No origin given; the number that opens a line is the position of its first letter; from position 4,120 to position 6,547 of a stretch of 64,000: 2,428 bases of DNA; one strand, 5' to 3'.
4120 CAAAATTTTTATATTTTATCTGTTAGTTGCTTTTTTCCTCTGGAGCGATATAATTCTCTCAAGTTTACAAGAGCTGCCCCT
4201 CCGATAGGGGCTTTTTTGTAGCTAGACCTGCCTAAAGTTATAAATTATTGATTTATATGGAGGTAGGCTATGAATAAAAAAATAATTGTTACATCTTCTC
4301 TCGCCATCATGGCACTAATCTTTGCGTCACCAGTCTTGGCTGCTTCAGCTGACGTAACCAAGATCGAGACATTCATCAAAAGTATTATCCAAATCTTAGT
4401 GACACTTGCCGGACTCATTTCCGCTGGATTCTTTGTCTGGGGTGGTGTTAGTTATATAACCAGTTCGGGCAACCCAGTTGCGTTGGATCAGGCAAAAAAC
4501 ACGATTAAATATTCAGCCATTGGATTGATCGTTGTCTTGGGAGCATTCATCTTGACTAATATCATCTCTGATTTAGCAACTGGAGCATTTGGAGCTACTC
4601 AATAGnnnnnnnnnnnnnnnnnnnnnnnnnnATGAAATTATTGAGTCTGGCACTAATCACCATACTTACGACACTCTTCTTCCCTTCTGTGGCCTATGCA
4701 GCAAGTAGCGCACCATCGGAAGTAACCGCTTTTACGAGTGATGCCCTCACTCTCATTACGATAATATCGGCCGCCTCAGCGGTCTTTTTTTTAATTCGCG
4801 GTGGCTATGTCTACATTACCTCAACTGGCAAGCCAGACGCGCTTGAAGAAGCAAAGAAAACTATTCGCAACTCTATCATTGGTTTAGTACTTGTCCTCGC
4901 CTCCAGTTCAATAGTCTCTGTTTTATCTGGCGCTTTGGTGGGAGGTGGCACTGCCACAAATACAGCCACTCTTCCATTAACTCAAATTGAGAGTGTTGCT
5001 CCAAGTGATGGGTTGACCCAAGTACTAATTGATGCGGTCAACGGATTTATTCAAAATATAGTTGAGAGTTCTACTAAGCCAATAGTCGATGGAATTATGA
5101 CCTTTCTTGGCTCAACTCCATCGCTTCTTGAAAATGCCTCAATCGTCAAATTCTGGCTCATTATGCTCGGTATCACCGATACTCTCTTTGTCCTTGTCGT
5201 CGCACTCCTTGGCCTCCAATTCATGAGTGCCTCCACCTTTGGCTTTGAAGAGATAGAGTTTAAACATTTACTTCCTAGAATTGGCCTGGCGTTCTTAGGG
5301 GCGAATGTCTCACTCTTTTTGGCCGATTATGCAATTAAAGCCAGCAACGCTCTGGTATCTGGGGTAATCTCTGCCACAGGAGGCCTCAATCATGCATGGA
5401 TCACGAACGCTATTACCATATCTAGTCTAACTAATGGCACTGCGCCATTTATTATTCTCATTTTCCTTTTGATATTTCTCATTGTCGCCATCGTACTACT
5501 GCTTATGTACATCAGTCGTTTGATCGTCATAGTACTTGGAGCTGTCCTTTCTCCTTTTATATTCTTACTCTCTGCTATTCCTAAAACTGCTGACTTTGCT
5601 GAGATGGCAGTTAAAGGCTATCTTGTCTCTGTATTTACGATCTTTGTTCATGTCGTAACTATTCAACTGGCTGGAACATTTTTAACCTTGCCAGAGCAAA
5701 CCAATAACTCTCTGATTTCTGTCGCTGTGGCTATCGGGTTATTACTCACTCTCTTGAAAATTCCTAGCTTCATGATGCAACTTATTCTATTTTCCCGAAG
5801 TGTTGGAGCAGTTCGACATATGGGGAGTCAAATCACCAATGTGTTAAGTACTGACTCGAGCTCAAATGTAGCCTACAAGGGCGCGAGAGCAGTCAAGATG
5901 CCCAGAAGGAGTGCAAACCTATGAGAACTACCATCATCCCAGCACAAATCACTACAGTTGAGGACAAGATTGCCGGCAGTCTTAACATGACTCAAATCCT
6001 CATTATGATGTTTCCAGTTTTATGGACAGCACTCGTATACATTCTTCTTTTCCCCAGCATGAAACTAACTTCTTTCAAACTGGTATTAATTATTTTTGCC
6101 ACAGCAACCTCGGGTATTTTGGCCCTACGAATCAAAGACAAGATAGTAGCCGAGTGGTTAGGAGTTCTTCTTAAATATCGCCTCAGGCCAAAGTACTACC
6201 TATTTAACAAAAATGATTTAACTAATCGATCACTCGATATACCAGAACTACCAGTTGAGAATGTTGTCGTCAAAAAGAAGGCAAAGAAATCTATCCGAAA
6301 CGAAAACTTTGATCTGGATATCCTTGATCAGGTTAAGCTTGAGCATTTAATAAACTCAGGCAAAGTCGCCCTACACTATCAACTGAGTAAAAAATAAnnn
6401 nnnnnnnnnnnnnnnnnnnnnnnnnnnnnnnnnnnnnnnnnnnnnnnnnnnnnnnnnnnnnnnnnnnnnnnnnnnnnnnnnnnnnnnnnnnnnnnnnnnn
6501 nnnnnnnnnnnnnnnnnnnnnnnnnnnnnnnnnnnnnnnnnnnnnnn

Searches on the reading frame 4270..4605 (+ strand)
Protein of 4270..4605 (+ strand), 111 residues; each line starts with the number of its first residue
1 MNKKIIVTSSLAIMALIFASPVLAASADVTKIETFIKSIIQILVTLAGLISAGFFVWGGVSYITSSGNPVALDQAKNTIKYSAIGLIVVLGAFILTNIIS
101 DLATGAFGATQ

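Call 9: search_protein_families(library=pfam, proteins=[window:4270-4605:+], max_evalue=0.01)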
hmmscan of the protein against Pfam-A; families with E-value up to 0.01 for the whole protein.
window:4270-4605:+ (111 aa): 3 families
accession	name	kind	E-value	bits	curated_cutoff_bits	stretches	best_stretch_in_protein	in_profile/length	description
PF18895.5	T4SS_pilin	-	2.8e-11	43.8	26.6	1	29-99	2-71/71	Type IV secretion system pilin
PF04956.18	TrbC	-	1.2e-06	29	27.9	1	3-92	9-91/98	TrbC/VIRB2 pilin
PF12750.12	Maff2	-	0.0049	17.1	27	1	34-94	2-62/70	Maff2 family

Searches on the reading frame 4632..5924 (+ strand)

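Call 9: search_protein_families(library=pfam, proteins=[window:4632-5924:+], max_evalue=0.01)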
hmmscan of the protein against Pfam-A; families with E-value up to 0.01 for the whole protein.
window:4632-5924:+ (430 aa): 1 family
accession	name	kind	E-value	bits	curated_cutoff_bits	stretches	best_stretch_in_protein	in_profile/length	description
PF18895.5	T4SS_pilin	-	1.5e-11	44.6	26.6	1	30-98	4-71/71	Type IV secretion system pilin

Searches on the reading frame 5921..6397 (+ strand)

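Call 9: search_protein_families(library=pfam, proteins=[window:5921-6397:+], max_evalue=0.01)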
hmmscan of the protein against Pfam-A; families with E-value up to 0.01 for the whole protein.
window:5921-6397:+ (158 aa): 1 family
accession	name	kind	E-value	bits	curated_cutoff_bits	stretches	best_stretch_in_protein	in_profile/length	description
PF12666.12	PrgI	-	1.1e-06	29.5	27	1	6-94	2-90/91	PrgI family protein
